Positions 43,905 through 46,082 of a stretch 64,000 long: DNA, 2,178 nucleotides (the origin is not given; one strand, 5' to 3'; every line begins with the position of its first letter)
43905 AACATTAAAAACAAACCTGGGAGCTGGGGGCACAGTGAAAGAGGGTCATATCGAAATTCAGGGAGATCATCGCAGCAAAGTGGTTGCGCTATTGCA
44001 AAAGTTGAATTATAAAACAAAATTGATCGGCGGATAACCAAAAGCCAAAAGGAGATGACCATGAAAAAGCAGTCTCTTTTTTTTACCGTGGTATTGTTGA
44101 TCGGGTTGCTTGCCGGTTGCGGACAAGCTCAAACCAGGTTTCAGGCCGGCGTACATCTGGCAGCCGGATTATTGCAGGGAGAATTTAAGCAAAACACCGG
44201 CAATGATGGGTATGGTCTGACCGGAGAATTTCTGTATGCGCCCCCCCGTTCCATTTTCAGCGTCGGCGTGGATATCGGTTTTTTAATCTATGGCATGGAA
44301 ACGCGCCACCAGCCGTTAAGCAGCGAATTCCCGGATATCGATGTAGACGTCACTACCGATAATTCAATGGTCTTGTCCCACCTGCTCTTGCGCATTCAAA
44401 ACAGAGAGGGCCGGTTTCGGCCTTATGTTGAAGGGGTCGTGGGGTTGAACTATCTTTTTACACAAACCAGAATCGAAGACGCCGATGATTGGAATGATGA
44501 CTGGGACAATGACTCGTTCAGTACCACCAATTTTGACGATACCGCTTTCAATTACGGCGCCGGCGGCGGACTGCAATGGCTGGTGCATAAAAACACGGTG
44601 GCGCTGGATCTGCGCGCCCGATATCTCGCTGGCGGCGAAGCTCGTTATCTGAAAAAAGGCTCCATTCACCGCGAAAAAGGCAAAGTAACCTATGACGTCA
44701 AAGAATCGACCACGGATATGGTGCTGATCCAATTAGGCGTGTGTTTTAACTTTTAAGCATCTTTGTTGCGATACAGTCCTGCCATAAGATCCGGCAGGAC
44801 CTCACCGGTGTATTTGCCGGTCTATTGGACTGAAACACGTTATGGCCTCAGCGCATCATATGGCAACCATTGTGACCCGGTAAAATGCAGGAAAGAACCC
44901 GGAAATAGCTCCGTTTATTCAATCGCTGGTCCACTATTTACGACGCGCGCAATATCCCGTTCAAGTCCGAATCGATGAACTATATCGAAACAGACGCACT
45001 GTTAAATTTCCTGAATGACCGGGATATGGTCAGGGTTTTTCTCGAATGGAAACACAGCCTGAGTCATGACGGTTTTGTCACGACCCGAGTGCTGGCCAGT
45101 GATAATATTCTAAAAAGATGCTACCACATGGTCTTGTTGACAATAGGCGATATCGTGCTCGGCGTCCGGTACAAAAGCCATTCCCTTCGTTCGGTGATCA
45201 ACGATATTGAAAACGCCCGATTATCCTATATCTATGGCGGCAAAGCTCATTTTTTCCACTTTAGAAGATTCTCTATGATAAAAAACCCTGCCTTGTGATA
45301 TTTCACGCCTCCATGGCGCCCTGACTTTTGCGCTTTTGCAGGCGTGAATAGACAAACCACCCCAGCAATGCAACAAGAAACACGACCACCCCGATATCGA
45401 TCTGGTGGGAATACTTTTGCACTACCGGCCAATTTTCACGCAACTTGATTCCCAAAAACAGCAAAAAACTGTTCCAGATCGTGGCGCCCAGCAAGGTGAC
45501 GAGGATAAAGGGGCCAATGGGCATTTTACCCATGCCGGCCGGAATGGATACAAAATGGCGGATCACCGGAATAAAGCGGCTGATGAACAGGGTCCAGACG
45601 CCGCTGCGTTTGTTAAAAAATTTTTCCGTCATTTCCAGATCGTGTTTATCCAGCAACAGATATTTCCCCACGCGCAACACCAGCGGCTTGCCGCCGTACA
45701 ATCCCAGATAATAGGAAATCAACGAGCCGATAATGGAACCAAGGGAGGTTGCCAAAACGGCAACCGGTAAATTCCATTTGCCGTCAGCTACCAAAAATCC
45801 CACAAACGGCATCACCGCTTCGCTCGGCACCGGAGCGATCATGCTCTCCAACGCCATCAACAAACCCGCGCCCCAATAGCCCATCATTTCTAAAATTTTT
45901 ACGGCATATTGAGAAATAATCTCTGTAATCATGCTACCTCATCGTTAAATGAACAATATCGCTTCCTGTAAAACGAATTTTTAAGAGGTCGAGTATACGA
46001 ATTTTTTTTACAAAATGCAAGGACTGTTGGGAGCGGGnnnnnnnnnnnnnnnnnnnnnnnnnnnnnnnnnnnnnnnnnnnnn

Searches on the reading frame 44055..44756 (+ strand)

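Call 81: search_protein_families(library=pfam, proteins=[window:44055-44756:+], max_evalue=0.0001)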
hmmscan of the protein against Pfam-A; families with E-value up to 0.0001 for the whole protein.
window:44055-44756:+ (233 aa): 2 families
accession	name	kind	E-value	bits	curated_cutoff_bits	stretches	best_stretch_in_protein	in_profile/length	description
PF13505.12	OMP_b-brl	-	2e-05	25.3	28.7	1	14-191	5-153/175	Outer membrane protein beta-barrel domain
PF13568.12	OMP_b-brl_2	-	8.2e-05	23.2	27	0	25-191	2-167/175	Outer membrane protein beta-barrel domain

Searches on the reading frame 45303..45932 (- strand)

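Call 81: search_protein_families(library=pfam, proteins=[window:45303-45932:-], max_evalue=0.0001)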
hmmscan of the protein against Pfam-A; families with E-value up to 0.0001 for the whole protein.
window:45303-45932:- (209 aa): 1 family
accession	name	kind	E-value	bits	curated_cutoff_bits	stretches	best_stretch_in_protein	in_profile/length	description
PF09335.16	VTT_dom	-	1.1e-22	81.2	33.9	1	35-161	1-121/123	VTT domain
